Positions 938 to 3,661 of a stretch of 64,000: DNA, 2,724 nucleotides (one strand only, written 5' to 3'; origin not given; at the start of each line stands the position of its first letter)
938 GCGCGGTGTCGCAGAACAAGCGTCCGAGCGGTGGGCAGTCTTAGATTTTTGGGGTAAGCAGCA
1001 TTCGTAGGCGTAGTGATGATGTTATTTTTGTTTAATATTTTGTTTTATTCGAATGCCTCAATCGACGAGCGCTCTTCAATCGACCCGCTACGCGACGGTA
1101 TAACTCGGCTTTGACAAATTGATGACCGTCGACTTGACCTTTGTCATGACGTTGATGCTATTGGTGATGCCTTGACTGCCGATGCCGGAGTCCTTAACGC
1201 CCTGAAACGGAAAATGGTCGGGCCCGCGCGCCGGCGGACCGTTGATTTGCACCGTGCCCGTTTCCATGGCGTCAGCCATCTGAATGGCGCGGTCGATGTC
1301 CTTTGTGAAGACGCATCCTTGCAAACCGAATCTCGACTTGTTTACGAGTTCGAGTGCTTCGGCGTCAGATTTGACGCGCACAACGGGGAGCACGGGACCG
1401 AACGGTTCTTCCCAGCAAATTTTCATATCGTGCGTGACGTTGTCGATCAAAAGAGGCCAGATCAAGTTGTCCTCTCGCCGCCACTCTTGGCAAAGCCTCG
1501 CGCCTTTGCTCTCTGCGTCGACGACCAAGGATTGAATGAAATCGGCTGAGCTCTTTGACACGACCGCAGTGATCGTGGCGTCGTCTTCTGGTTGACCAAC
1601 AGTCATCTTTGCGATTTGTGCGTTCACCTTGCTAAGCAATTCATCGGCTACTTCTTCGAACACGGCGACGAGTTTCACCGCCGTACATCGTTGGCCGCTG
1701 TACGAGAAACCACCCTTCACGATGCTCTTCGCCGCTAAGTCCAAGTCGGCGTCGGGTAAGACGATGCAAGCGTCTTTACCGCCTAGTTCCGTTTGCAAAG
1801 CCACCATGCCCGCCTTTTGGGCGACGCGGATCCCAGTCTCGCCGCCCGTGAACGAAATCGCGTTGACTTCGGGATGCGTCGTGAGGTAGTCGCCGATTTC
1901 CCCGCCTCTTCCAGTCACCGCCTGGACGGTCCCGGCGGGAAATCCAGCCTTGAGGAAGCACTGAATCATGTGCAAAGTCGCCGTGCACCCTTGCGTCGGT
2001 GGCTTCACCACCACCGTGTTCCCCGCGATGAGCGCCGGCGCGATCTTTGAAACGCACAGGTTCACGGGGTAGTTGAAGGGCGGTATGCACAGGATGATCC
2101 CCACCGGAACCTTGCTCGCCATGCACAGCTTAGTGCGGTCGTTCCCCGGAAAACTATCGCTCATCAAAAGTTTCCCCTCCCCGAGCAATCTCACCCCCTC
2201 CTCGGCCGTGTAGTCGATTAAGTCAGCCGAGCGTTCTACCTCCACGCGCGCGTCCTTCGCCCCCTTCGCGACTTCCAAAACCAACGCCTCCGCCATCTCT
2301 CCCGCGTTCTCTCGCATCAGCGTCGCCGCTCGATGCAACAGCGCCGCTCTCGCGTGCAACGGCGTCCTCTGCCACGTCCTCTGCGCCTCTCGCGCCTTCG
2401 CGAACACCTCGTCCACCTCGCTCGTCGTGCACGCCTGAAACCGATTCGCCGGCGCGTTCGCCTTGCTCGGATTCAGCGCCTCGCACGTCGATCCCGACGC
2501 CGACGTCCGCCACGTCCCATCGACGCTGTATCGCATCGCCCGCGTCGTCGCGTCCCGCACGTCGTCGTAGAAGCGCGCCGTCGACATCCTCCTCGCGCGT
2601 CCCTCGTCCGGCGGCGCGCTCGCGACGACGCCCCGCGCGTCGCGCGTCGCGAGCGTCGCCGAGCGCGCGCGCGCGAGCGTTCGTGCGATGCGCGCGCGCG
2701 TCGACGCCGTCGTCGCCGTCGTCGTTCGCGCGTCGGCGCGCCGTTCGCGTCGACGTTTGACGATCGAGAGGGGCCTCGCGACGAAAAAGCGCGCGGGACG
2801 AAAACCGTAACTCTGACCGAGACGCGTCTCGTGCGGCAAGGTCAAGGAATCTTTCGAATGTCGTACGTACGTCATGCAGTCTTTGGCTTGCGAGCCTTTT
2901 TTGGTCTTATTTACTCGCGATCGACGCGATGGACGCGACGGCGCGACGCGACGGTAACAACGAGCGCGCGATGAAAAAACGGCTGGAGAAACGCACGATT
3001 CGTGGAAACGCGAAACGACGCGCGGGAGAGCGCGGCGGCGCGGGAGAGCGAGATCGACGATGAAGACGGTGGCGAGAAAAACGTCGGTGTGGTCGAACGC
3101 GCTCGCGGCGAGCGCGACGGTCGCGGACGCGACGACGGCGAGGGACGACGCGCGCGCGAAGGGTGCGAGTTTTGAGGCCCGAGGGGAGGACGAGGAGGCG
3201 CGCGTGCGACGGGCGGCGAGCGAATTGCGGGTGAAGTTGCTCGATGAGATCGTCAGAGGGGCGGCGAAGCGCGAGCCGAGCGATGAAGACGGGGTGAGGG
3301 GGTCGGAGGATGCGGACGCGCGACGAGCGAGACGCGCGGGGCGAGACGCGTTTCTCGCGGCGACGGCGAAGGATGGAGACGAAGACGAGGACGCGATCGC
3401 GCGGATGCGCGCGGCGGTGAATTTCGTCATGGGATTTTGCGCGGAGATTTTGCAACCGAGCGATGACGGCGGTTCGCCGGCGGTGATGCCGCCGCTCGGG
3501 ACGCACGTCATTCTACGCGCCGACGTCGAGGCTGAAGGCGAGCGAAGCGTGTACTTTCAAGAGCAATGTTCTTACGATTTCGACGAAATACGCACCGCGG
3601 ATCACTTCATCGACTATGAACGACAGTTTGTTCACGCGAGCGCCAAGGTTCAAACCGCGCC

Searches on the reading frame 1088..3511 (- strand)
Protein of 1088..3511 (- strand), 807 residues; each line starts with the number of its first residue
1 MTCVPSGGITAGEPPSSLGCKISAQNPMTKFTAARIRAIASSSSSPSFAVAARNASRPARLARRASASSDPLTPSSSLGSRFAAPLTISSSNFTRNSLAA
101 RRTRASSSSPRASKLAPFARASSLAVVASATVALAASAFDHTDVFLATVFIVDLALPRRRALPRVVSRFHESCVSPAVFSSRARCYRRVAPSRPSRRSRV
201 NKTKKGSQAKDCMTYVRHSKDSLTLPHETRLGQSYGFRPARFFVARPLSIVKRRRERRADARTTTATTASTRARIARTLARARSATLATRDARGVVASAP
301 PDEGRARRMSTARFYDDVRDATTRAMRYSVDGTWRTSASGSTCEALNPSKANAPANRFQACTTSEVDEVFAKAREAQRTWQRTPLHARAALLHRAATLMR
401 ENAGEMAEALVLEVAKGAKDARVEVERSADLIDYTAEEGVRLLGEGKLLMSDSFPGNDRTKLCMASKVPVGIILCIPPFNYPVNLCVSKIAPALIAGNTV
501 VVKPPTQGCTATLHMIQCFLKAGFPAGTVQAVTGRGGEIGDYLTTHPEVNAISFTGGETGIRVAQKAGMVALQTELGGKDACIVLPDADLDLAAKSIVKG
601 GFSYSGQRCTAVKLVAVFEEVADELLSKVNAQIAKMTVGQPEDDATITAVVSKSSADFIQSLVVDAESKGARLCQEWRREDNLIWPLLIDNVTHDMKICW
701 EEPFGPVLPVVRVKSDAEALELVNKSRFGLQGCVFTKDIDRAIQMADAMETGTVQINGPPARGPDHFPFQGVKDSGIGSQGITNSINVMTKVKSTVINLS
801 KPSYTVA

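Call 66: search_protein_families(library=pfam, proteins=[window:1088-3511:-], max_evalue=0.00001)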
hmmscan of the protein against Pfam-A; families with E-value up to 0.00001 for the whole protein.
window:1088-3511:- (807 aa): 1 family
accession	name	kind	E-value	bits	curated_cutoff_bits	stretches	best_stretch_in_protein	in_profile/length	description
PF00171.27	Aldedh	-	2.3e-137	458.7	23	1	334-794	1-460/461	Aldehyde dehydrogenase family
